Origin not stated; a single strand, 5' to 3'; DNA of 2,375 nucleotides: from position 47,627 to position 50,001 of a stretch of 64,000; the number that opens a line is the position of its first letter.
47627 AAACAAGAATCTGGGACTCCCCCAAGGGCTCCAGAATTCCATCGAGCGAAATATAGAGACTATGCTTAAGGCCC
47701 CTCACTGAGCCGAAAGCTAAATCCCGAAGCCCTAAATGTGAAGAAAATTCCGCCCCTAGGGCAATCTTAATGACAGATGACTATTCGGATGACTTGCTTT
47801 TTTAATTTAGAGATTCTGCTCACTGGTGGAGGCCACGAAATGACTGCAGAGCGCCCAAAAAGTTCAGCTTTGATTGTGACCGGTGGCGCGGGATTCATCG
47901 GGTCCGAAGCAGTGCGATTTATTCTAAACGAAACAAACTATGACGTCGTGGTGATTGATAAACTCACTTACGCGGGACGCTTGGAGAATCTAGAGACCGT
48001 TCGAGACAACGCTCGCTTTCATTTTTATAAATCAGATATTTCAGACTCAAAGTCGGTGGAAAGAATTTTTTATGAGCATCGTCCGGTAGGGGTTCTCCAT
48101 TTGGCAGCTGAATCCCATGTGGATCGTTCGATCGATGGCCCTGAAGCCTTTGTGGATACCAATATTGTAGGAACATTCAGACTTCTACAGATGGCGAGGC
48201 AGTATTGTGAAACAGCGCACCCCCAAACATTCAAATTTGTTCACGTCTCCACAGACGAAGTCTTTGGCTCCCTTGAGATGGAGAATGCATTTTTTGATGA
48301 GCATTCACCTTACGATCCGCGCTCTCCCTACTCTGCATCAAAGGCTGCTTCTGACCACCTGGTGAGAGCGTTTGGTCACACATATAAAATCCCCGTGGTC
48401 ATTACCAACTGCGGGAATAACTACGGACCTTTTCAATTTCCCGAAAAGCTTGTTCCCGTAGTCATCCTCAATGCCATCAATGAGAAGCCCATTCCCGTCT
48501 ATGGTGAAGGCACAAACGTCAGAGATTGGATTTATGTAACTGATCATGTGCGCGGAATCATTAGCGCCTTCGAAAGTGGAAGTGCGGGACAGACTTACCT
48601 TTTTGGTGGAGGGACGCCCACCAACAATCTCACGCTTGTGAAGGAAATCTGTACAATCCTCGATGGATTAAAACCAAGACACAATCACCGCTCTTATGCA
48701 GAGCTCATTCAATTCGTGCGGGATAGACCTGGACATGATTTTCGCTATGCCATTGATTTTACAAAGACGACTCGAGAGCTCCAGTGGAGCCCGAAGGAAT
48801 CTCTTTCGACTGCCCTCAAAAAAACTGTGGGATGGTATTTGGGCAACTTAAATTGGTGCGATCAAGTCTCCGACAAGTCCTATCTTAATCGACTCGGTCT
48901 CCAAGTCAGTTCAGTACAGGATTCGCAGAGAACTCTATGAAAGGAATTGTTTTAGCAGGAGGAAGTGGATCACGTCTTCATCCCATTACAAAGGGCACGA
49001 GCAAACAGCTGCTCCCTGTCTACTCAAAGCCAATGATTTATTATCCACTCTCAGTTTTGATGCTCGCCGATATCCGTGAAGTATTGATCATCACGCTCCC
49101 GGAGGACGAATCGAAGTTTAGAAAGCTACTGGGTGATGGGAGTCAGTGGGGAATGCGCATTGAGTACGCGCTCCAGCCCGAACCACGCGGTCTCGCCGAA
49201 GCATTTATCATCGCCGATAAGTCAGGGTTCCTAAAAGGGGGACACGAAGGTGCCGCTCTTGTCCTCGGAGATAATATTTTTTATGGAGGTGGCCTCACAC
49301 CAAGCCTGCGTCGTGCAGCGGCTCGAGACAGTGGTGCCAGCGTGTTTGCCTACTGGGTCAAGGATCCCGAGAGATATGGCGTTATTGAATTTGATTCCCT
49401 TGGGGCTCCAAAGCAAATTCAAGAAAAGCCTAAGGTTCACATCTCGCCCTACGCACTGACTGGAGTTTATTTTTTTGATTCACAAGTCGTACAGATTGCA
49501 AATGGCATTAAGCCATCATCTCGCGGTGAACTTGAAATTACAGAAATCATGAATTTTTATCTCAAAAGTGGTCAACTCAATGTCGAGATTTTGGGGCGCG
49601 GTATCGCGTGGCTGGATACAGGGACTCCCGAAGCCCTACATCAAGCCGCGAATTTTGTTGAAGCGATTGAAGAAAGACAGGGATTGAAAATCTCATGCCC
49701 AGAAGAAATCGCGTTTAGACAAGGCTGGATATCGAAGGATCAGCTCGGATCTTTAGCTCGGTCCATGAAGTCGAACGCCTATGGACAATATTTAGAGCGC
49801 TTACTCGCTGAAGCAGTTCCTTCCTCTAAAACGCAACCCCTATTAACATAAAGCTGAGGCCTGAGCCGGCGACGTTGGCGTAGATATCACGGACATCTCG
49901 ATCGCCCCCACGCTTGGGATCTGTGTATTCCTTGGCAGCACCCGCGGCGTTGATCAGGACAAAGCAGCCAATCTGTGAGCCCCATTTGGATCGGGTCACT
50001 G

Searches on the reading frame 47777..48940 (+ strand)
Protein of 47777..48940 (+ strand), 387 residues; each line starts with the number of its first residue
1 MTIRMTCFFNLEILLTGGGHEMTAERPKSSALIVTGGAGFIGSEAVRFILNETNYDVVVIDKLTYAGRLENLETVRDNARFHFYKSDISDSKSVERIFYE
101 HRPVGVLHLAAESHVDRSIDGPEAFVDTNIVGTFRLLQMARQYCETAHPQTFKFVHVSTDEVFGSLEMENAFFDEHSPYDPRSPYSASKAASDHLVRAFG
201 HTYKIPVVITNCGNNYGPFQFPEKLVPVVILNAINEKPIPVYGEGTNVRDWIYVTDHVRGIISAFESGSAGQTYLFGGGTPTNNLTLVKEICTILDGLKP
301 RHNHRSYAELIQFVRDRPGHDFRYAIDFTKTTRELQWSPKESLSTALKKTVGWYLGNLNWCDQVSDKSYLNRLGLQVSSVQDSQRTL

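Call 59: search_protein_families(library=ncbifam, proteins=[window:47777-48940:+], max_evalue=1e-10)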
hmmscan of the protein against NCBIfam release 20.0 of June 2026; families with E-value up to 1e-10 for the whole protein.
window:47777-48940:+ (387 aa): 15 families
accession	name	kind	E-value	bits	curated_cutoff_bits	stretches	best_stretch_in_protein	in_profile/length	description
NF007582.0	PRK10217.1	equivalog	3e-133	444.3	698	1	32-376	4-354/355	dTDP-glucose 4,6-dehydratase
NF007490.0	PRK10084.1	subfamily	1.6e-131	438.6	649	1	32-371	3-351/361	dTDP-glucose 4,6-dehydratase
TIGR01181.1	dTDP_gluc_dehyt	equivalog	2.6e-131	437.5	365.1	1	32-363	2-320/321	dTDP-glucose 4,6-dehydratase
TIGR04180.1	EDH_00030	hypoth_equivalog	7.7e-37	127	475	1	33-279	2-240/297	NAD-dependent 4,6-dehydratase LegB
TIGR01179.1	galE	equivalog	4.3e-35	121.1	262.3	1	32-354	2-325/332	UDP-glucose 4-epimerase GalE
TIGR02622.1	CDP_4_6_dhtase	equivalog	5.1e-26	91.6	278.45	1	31-355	6-331/352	CDP-glucose 4,6-dehydratase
TIGR01472.1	gmd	equivalog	2.7e-21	76.1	415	1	33-260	4-234/342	GDP-mannose 4,6-dehydratase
NF007956.0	PRK10675.1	subfamily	8.9e-20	71.1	394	1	32-353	3-328/338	UDP-glucose 4-epimerase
TIGR02197.1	heptose_epim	equivalog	2.9e-18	66.1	274.6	1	32-355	1-314/316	ADP-glyceromanno-heptose 6-epimerase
NF011728.1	PRK15181.1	equivalog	4.6e-18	65.3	760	1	32-356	18-339/348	Vi polysaccharide biosynthesis UDP-N-acetylglucosaminuronic acid C-4 epimerase TviC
TIGR03466.1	HpnA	hypoth_equivalog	6.7e-16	58.1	367.65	1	33-288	4-236/327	hopanoid-associated sugar epimerase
NF008872.0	PRK11908.1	equivalog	4.4e-15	55.6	294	1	33-359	5-340/349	bifunctional UDP-4-keto-pentose/UDP-xylose synthase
NF052578.1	StrlDmthSdmBMthl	equivalog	8.8e-13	48.7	600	1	33-282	4-233/328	sterol demethylase protein SdmB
NF043036.1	ErythonDh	equivalog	1.4e-12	47.5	325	1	32-199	3-163/321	D-erythronate dehydrogenase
TIGR01214.1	rmlD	equivalog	2.2e-11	43.4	224.05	1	32-202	2-141/285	dTDP-4-dehydrorhamnose reductase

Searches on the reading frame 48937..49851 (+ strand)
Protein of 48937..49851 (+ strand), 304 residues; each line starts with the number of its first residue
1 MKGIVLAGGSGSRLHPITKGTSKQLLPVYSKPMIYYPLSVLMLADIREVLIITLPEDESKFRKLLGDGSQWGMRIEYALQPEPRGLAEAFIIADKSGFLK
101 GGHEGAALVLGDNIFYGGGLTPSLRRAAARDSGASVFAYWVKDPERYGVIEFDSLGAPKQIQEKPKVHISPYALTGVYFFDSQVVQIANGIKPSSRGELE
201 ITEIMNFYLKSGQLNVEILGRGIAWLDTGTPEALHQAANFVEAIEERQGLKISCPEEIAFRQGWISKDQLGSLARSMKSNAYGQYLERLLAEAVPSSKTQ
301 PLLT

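Call 59: search_protein_families(library=ncbifam, proteins=[window:48937-49851:+], max_evalue=1e-10)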
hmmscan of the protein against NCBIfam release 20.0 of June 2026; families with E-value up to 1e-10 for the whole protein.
window:48937-49851:+ (304 aa): 9 families
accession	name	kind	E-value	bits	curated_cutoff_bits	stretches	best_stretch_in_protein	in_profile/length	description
TIGR01207.1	rmlA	equivalog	1.5e-130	434.5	360.65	1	2-290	1-285/286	glucose-1-phosphate thymidylyltransferase RfbA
NF012024.0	PRK15480.1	equivalog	1.9e-115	385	588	1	2-290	5-289/292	glucose-1-phosphate thymidylyltransferase RfbA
TIGR01208.1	rmlA_long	equivalog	5.4e-50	170.2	320.25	1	2-241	1-234/353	glucose-1-phosphate thymidylyltransferase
TIGR03992.1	Arch_glmU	subfamily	3.2e-38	131.6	292.1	1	1-239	1-225/393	bifunctional sugar-1-phosphate nucleotidylyltransferase/acetyltransferase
NF041313.1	UDPGP_AglF_Halo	equivalog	7.3e-28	97.6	400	1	1-237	1-230/234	UTP--glucose-1-phosphate uridylyltransferase AglF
NF041173.1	Sug_nt_acttase_Thmprot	equivalog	2.1e-27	96.1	600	1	1-239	1-225/405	bifunctional sugar-1-phosphate nucleotidylyltransferase/acetyltransferase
NF052502.1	man1P_GTase_Rv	exception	8.5e-21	74.2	440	1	3-246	3-236/352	mannose-1-phosphate guanylyltransferase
NF045761.1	NAMPUrTaseMurU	equivalog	3.5e-16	59.8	250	1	1-238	1-224/226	N-acetylmuramate alpha-1-phosphate uridylyltransferase MurU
TIGR01099.1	galU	equivalog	6.1e-15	55.5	326.8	0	2-54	3-55/261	UTP--glucose-1-phosphate uridylyltransferase GalU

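Call 60: list_cluster_members(proteins=[window:48937-49851:+, window:52915-53976:-, window:58995-60377:+, window:36164-37093:-, window:32122-33318:-, window:33568-35100:-, window:38520-39143:-, window:54110-55327:+])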
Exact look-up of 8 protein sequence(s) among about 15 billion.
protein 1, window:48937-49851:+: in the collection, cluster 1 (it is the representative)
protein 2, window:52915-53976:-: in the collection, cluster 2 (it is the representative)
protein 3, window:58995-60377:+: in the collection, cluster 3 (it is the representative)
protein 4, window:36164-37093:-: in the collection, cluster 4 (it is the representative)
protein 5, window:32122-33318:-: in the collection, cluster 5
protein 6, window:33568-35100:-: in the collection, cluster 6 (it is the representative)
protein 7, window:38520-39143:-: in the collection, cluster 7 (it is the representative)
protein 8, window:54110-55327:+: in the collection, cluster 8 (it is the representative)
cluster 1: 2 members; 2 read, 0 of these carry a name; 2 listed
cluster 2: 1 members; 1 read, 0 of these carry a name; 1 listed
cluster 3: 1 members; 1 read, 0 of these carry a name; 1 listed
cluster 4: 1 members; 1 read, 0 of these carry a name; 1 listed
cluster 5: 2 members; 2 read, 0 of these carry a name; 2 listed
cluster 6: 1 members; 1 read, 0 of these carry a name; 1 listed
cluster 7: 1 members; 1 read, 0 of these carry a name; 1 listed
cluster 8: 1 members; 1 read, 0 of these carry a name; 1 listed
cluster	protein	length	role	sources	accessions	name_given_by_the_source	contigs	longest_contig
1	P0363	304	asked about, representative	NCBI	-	-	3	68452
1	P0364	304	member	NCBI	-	-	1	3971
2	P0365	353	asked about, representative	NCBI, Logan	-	-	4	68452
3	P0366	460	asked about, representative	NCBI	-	-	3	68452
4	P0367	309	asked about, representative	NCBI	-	-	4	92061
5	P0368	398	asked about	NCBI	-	-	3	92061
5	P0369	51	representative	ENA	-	-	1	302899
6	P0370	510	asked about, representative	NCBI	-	-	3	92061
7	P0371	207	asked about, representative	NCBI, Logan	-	-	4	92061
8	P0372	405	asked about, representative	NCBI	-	-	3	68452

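Call 61: find_encoding_contigs(protein=P0367, flank=2000, max_places=3)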
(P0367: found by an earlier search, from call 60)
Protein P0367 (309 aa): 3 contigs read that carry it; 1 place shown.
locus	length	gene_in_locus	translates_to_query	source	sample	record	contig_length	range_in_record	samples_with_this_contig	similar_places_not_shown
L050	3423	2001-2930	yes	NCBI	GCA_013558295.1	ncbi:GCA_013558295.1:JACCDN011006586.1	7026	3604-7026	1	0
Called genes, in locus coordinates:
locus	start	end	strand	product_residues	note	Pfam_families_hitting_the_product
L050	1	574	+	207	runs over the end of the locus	PF02397:Bac_transf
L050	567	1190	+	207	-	PF02629:CoA_binding (faint), PF17836:PglD_N, PF25084:LbH_EIF2B (weak), PF25087:GMPPB_C (faint), PF00132:Hexapep (weak)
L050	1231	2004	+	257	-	-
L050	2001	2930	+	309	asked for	PF25087:GMPPB_C (faint), PF25084:LbH_EIF2B (faint), PF00132:Hexapep (weak)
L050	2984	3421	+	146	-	?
